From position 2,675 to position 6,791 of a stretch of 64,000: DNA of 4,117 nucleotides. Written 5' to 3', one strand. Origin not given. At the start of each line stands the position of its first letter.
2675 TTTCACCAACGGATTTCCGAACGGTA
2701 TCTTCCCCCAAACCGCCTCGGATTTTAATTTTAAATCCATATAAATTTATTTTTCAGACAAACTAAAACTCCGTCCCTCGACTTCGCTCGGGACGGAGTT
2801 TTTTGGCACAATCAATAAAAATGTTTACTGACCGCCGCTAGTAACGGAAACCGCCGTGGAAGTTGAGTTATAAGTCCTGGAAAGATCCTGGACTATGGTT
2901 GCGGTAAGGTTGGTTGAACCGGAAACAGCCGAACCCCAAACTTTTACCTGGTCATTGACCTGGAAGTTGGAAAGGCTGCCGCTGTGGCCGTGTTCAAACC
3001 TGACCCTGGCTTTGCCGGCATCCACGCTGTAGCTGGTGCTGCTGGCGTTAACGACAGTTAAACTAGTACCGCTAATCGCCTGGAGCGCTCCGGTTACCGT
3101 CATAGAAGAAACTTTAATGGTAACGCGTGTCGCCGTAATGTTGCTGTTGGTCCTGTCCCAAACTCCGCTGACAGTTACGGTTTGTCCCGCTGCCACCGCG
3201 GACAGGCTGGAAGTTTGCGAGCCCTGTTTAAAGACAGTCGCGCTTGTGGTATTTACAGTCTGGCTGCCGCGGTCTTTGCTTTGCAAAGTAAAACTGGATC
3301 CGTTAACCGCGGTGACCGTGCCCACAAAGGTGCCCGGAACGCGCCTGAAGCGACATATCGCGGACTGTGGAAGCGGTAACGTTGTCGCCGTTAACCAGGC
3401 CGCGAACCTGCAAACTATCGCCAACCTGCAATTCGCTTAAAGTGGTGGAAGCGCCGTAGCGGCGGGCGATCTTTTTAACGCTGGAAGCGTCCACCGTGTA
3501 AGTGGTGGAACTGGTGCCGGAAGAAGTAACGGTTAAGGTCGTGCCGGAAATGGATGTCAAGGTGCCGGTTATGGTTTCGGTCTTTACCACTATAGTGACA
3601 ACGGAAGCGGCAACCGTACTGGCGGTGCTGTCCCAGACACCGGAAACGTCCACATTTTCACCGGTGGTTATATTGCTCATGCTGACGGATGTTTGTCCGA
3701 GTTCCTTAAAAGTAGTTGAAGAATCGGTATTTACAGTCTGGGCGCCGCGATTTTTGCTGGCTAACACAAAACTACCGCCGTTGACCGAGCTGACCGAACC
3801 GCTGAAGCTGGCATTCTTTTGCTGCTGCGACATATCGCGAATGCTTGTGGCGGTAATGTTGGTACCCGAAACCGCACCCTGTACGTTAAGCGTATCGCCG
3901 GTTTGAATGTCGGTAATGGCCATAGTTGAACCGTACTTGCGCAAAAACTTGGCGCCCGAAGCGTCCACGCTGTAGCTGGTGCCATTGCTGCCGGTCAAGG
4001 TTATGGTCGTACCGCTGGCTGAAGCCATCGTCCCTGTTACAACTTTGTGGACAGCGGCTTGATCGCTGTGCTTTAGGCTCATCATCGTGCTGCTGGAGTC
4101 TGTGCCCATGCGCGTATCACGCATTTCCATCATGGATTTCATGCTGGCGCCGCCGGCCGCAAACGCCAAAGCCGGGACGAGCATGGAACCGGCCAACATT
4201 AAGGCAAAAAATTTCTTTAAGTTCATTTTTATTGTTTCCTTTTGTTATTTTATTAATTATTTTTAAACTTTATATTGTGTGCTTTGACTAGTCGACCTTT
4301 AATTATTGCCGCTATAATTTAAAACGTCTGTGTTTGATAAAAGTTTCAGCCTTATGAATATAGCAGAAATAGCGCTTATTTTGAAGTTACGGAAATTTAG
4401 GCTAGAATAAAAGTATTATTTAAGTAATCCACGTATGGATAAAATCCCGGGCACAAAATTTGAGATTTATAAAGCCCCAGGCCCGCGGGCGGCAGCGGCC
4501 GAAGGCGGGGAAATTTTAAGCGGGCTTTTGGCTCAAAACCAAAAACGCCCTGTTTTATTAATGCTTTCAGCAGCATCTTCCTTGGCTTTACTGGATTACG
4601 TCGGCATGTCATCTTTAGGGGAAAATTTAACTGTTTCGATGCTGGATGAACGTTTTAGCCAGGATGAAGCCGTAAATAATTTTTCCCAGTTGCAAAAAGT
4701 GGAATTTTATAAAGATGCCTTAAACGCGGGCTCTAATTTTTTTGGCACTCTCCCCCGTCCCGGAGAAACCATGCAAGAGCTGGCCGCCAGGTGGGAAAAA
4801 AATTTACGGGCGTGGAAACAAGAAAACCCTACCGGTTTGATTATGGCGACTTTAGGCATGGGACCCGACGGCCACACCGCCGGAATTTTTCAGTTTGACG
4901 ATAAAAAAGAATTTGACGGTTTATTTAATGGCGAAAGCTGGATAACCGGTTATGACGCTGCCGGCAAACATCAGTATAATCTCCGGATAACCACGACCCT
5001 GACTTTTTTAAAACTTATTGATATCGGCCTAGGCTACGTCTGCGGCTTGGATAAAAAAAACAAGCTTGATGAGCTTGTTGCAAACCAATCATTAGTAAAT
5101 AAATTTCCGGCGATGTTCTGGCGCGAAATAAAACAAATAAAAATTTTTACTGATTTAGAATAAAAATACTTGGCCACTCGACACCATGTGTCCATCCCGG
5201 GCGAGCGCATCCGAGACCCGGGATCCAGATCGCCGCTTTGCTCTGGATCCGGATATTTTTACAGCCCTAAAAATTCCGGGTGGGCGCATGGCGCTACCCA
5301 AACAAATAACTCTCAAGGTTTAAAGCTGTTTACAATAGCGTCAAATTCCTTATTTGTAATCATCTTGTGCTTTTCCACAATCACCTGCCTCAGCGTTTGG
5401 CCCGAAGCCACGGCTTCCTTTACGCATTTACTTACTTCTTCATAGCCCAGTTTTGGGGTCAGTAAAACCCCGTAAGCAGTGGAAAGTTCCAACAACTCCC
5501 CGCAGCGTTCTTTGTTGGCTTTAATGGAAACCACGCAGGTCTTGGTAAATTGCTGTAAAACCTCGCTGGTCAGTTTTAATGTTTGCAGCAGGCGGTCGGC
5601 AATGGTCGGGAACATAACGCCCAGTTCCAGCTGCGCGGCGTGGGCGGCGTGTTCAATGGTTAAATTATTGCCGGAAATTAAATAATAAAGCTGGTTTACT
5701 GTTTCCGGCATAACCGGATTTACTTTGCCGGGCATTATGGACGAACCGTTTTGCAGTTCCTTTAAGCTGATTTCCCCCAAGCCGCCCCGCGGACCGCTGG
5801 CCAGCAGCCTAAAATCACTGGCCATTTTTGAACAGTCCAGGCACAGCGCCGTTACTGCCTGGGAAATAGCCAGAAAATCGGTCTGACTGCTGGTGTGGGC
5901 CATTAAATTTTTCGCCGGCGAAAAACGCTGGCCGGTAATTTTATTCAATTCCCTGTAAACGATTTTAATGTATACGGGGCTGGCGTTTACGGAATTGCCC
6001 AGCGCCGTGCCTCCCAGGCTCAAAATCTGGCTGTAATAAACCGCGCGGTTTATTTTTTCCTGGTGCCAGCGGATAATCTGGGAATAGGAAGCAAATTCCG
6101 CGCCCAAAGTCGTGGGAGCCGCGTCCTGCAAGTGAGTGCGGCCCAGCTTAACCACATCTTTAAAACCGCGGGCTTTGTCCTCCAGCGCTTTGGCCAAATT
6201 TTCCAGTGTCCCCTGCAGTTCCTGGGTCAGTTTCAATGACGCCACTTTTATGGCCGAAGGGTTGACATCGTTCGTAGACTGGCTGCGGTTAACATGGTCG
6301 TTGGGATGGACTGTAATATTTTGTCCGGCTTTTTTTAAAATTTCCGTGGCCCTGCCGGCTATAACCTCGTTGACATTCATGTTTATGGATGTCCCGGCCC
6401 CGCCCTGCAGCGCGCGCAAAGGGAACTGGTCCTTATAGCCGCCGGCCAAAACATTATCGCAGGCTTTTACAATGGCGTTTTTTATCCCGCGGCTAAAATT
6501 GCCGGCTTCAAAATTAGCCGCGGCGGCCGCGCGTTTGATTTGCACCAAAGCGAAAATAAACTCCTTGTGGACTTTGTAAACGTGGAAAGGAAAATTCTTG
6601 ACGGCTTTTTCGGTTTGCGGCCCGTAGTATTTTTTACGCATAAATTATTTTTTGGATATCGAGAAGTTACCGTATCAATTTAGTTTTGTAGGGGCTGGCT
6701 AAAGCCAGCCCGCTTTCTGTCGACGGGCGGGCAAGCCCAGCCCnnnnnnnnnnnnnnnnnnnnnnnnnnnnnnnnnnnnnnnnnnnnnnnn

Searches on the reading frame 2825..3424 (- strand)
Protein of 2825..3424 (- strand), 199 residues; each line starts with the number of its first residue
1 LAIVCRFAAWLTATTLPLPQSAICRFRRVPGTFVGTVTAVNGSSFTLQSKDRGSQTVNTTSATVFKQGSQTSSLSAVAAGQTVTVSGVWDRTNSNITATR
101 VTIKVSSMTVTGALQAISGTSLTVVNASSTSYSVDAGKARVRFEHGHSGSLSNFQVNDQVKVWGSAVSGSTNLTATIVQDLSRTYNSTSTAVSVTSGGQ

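Call 30: search_protein_families(library=pfam, proteins=[window:2825-3424:-], max_evalue=0.01)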
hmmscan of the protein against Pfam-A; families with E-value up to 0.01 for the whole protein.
window:2825-3424:- (199 aa): 1 family
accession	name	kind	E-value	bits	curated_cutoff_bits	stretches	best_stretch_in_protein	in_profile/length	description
PF18914.6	DUF5666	-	7.2e-15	55.5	27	1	35-101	2-59/60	Domain of unknown function (DUF5666)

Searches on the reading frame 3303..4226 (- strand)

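Call 30: search_protein_families(library=pfam, proteins=[window:3303-4226:-], max_evalue=0.01)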
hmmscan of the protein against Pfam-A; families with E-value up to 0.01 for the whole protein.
window:3303-4226:- (307 aa): 1 family
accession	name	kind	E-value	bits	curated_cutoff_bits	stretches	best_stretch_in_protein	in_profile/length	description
PF18914.6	DUF5666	-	2.5e-14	53.7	27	2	143-209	2-59/60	Domain of unknown function (DUF5666)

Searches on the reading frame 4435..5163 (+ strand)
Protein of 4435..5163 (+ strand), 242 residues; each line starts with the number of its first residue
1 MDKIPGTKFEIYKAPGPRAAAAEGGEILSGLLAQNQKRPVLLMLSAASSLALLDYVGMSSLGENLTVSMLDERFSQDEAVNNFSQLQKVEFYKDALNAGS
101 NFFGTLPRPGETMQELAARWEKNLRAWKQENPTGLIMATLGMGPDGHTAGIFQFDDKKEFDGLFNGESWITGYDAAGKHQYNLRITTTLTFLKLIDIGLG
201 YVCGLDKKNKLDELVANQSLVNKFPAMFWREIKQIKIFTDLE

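Call 63: find_encoding_contigs(protein=window:4435-5163:+, flank=10000, max_places=10)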
Protein window:4435-5163:+ (242 aa): no gene with exactly this product is on record in the collection.

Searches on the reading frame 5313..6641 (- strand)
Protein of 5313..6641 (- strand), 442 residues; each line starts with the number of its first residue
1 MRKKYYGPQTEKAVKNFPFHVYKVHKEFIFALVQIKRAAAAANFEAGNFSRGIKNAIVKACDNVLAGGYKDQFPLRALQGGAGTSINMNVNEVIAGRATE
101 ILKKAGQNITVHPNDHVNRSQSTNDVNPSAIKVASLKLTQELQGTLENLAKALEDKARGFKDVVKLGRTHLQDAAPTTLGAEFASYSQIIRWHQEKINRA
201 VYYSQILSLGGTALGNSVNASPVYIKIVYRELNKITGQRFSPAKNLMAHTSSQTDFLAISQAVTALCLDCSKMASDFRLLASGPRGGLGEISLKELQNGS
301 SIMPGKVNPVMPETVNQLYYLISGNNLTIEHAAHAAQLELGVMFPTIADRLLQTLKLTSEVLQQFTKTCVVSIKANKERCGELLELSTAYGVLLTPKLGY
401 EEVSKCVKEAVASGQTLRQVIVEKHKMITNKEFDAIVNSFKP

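Call 11: search_protein_families(library=ncbifam, proteins=[window:5313-6641:-])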
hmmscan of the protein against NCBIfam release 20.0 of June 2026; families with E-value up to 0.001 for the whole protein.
window:5313-6641:- (442 aa): 18 families
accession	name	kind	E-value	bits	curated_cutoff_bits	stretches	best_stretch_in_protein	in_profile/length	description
NF008909.0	PRK12273.1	subfamily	3.9e-147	490.9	510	1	3-438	20-457/474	aspartate ammonia-lyase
TIGR00839.1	aspA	equivalog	1.5e-131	439.6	681.2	1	4-438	16-452/468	aspartate ammonia-lyase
TIGR00979.1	fumC_II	equivalog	7.2e-123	410.7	664.75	1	3-438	16-452/458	class II fumarate hydratase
NF011092.0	PRK14515.1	subfamily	3.1e-118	395.6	876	1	4-440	27-463/479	aspartate ammonia-lyase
NF009089.0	PRK12425.1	equivalog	6.5e-94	315.4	840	1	4-438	18-453/464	class II fumarate hydratase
TIGR00928.1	purB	equivalog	3.6e-24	85.3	326.2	1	139-398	113-363/436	adenylosuccinate lyase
TIGR00838.1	argH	equivalog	2.4e-16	59.8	279.5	1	114-429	98-412/455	argininosuccinate lyase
NF006554.0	PRK09053.1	equivalog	1e-14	54.2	595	1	123-430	109-421/453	3-carboxy-cis,cis-muconate cycloisomerase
TIGR02426.1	protocat_pcaB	equivalog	1.9e-14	53.3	355.75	1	29-329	21-295/338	3-carboxy-cis,cis-muconate cycloisomerase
NF006764.0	PRK09285.1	equivalog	4.8e-11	41.7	446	1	122-311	122-306/456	adenylosuccinate lyase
NF008964.0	PRK12308.1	equivalog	1.1e-10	40.6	657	1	120-380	106-356/624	argininosuccinate lyase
NF052556.1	NtrsucLyaStm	equivalog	5.5e-10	38.7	650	1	112-313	107-311/466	nitrosuccinate lyase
NF052536.2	CoM_syn_XcbD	exception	1.2e-09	37.5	600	1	124-427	108-413/443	3-sulfopropionylcysteine synthase XcbD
NF006500.1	PRK08937.2-4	subfamily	1.7e-09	37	626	1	116-327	100-304/448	adenylosuccinate lyase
NF004631.0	PRK05975.1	equivalog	2e-09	36.9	371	1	103-317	88-290/352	3-carboxy-cis,cis-muconate cycloisomerase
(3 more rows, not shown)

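Call 22: list_cluster_members(proteins=[P0001, window:5313-6641:-, window:47947-54717:-, window:6744-8030:-])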
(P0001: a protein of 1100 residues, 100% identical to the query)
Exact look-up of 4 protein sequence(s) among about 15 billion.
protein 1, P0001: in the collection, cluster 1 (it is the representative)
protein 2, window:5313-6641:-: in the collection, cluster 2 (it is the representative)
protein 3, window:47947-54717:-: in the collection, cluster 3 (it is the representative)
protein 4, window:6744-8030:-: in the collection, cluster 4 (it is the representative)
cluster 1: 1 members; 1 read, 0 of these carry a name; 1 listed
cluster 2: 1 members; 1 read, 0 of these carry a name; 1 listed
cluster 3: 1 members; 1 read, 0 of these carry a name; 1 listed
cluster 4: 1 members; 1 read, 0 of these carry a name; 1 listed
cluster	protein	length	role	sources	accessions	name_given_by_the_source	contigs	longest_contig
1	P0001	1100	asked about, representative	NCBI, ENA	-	-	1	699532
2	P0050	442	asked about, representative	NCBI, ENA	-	-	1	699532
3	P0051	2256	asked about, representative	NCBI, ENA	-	-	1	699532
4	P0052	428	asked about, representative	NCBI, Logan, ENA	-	-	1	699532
